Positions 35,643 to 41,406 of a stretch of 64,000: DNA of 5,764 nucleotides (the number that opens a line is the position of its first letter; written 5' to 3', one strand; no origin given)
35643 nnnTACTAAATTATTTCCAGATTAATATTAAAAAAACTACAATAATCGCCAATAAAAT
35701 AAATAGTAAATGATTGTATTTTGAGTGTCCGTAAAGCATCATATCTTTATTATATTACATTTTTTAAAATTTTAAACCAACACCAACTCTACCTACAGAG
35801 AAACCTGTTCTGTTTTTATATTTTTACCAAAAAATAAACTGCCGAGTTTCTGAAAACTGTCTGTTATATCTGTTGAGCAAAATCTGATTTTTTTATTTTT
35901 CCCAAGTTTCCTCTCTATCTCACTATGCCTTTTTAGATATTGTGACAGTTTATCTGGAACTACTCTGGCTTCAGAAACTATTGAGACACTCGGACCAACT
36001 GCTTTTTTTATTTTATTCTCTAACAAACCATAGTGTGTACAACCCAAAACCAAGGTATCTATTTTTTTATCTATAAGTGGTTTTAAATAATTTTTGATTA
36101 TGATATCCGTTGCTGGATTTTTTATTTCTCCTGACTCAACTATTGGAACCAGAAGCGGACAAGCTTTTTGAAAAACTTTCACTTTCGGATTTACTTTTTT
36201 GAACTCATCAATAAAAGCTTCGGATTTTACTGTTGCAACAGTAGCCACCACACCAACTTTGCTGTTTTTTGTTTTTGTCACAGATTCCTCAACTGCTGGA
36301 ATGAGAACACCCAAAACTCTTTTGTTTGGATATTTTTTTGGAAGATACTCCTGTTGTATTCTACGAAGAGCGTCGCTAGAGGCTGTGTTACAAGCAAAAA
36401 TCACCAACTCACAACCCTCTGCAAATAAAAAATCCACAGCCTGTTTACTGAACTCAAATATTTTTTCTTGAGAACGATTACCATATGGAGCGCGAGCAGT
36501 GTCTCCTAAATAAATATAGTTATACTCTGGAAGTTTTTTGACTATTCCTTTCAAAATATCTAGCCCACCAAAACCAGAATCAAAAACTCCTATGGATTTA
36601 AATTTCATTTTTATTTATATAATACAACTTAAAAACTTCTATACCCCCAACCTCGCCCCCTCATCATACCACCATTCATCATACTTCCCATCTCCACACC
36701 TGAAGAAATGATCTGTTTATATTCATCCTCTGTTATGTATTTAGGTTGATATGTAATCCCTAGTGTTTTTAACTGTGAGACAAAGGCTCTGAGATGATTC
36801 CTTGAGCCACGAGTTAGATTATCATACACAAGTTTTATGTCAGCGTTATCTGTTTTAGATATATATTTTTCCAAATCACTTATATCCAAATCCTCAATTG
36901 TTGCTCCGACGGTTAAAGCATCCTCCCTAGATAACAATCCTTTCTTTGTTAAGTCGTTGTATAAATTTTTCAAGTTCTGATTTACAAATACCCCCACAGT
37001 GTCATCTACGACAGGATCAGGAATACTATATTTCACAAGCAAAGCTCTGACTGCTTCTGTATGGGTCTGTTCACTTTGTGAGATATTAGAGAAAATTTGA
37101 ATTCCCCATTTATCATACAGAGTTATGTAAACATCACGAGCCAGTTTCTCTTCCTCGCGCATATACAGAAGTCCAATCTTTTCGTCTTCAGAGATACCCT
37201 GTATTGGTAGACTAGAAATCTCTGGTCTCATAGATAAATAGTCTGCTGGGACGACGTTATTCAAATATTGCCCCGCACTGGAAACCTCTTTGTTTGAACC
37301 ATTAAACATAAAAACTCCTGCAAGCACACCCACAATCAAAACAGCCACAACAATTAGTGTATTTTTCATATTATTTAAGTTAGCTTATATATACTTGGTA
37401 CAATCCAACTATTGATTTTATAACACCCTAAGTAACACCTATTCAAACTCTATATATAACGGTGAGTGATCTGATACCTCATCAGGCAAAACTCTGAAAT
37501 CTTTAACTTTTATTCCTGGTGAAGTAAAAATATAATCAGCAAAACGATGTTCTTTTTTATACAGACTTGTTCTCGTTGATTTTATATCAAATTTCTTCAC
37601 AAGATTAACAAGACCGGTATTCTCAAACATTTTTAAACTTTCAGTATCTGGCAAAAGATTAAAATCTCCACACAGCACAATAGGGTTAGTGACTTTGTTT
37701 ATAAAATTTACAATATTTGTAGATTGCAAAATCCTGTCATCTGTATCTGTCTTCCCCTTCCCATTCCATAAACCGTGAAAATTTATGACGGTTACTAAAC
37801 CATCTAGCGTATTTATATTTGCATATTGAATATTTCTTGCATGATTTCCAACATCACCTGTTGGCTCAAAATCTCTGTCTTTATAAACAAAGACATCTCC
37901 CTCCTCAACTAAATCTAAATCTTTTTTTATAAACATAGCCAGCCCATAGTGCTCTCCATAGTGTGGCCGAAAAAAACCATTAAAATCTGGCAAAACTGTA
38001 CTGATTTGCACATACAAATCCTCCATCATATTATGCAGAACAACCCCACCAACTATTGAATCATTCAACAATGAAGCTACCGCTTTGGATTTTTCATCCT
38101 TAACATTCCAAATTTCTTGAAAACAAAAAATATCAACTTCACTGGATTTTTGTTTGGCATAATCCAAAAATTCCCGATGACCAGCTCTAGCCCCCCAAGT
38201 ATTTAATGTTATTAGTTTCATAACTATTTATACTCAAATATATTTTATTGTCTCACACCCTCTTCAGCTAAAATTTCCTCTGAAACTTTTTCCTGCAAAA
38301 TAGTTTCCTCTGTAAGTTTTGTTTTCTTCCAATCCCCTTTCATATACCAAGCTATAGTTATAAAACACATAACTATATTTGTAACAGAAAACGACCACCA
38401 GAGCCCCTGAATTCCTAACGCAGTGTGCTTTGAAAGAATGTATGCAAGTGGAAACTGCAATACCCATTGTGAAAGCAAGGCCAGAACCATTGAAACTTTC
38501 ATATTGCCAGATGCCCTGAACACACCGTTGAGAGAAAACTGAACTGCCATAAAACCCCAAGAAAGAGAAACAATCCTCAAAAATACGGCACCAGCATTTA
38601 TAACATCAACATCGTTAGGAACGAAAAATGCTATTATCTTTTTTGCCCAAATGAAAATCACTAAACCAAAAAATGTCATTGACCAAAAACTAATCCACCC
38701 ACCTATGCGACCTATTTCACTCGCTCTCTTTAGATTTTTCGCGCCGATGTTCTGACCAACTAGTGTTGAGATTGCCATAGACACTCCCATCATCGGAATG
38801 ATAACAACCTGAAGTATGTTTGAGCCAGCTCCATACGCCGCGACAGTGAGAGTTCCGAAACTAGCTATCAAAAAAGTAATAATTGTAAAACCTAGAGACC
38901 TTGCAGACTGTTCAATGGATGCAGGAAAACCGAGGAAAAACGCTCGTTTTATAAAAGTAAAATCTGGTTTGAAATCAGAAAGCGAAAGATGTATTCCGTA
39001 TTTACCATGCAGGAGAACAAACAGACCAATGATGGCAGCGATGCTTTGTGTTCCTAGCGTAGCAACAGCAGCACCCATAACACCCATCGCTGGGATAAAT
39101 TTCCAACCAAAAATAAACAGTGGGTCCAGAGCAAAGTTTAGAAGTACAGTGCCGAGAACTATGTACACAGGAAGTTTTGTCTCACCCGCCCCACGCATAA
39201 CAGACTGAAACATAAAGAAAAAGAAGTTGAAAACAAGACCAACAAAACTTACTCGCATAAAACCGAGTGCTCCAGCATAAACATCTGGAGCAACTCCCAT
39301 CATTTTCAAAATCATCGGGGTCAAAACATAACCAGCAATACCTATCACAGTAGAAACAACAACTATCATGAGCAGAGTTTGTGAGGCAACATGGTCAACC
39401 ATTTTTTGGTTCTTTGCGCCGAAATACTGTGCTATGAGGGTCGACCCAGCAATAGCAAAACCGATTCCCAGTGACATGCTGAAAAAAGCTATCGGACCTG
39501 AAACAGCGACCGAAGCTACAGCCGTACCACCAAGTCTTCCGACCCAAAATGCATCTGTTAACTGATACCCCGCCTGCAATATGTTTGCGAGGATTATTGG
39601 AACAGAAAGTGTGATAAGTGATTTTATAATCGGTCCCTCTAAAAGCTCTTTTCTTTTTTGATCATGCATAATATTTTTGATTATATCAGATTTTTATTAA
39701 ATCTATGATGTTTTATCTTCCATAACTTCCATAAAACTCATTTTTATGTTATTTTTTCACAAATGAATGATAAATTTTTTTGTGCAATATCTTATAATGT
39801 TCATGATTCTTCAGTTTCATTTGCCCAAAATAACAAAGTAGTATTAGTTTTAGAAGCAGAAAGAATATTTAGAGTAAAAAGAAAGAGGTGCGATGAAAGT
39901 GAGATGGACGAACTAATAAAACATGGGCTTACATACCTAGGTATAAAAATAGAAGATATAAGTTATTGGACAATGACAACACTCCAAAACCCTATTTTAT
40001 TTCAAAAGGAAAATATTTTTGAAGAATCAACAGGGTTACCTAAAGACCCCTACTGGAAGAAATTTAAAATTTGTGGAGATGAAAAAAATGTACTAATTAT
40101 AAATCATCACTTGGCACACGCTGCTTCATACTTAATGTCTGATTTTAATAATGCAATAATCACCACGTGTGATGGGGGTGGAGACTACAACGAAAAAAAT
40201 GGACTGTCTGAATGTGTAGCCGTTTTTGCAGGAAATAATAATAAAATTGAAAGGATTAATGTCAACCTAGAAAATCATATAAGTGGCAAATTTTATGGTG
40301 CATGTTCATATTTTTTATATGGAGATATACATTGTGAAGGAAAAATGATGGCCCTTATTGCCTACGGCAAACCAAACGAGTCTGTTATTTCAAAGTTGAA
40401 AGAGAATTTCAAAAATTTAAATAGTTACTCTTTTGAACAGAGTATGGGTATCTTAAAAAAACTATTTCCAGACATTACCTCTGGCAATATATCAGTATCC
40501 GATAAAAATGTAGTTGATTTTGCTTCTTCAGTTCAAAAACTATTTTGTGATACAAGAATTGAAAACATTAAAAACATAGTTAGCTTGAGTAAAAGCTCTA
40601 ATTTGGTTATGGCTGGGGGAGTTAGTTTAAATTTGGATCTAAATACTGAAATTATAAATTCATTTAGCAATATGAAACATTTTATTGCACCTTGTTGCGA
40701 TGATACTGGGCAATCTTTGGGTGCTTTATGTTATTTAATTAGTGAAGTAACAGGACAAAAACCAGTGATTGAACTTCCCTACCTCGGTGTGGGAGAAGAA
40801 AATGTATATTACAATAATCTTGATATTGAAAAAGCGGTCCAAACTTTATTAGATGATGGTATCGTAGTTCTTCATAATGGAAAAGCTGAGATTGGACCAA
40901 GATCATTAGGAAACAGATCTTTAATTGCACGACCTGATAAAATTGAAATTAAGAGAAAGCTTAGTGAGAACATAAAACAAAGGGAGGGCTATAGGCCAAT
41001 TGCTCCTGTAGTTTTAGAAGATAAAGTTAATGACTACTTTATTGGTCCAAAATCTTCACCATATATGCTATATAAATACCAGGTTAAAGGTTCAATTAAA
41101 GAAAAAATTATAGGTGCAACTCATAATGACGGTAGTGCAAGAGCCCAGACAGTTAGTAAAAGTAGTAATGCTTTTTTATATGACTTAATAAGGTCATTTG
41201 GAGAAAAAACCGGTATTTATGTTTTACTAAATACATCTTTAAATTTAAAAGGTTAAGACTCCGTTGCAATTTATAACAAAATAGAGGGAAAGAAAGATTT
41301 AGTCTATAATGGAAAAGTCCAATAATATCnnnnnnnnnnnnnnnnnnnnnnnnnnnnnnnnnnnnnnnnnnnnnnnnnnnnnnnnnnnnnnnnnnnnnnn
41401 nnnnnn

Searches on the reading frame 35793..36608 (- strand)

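Call 72: search_protein_families(library=pfam, proteins=[window:35793-36608:-], max_evalue=0.001)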
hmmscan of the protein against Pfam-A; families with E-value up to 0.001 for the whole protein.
window:35793-36608:- (271 aa): 1 family
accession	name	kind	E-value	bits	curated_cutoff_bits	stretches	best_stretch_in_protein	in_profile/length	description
PF01177.27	Asp_Glu_race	-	2.1e-15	57.5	31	1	20-206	14-198/211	Asp/Glu/Hydantoin racemase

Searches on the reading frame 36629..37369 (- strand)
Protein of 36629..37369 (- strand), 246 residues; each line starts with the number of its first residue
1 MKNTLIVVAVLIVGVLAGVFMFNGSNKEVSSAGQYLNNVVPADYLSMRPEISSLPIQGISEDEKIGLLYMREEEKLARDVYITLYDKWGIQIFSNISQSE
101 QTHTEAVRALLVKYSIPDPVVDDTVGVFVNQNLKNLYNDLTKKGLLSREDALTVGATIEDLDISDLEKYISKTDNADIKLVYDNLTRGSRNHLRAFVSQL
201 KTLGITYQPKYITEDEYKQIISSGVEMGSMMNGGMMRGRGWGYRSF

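Call 72: search_protein_families(library=pfam, proteins=[window:36629-37369:-], max_evalue=0.001)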
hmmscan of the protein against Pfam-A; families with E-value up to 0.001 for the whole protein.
window:36629-37369:- (246 aa): 1 family
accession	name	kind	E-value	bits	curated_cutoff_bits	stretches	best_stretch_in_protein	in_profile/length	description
PF09968.15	DUF2202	-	3.7e-63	212.6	22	1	64-223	2-161/162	Uncharacterized protein domain (DUF2202)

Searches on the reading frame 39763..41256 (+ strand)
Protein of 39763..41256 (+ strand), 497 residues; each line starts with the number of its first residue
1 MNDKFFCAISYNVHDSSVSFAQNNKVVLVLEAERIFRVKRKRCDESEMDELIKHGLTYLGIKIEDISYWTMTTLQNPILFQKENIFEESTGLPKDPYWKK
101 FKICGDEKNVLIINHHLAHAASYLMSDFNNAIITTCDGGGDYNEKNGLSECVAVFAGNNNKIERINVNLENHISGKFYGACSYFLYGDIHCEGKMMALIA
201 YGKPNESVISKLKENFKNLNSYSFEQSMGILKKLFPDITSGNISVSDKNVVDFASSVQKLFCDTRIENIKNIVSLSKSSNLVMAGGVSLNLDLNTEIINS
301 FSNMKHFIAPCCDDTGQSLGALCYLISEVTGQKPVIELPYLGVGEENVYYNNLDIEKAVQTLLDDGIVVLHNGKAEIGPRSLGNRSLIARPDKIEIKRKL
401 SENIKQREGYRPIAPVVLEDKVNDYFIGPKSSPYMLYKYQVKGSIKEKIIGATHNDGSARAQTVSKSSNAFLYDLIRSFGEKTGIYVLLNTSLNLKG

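Call 3: search_protein_families(library=pfam, proteins=[window:39763-41256:+], max_evalue=0.01)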
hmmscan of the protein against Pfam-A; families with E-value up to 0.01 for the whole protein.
window:39763-41256:+ (497 aa): 3 families
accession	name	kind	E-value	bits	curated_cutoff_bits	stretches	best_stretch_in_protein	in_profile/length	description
PF16861.10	Carbam_trans_C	-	4e-46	157.1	27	1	360-497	2-139/170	Carbamoyltransferase C-terminus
PF02543.21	Carbam_trans_N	-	1.3e-25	91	24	1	7-323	3-346/346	Carbamoyltransferase N-terminus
PF00814.31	TsaD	-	8.8e-05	22.8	24.8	1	201-314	150-257/264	tRNA N6-adenosine threonylcarbamoyltransferase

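Call 4: search_protein_families(library=ncbifam, proteins=[window:39763-41256:+], max_evalue=0.01)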
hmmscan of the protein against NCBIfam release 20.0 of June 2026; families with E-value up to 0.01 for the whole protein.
window:39763-41256:+ (497 aa): 4 families
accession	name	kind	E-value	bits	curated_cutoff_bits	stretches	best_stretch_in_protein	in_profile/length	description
NF041651.1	nodul_NodU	equivalog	4.5e-43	147.9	1000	1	188-497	198-526/556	nodulation protein NodU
TIGR00329.1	gcp_kae1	subfamily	3.5e-07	29.8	207.8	1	212-310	194-293/305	tRNA (adenosine(37)-N6)-threonylcarbamoyltransferase complex transferase subunit TsaD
TIGR03723.1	T6A_TsaD_YgjD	equivalog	1.9e-05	24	296.1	1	227-309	208-293/314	tRNA (adenosine(37)-N6)-threonylcarbamoyltransferase complex transferase subunit TsaD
TIGR00143.1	hypF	equivalog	0.00043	18.5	466.1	0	109-166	468-526/741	carbamoyltransferase HypF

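Call 73: search_protein_families(library=phrogs, proteins=[window:39763-41256:+], max_evalue=0.001)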
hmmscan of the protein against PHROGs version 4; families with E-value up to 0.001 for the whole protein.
window:39763-41256:+ (497 aa): 3 families
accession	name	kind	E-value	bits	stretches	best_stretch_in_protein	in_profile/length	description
phrog_1601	-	moron, auxiliary metabolic gene and host takeover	1.1e-92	312.8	1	6-497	3-497/528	Nol-like carbamoyltransferase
phrog_20469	-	moron, auxiliary metabolic gene and host takeover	6.9e-24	85.6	1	360-497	9-147/181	Nol-like carbamoyltransferase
phrog_15614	-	unknown function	0.00032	20.7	1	220-309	205-296/340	-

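Call 74: search_protein_families(library=padloc, proteins=[window:39763-41256:+], max_evalue=0.001)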
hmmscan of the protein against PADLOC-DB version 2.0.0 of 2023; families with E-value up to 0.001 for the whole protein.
window:39763-41256:+ (497 aa): 0 families
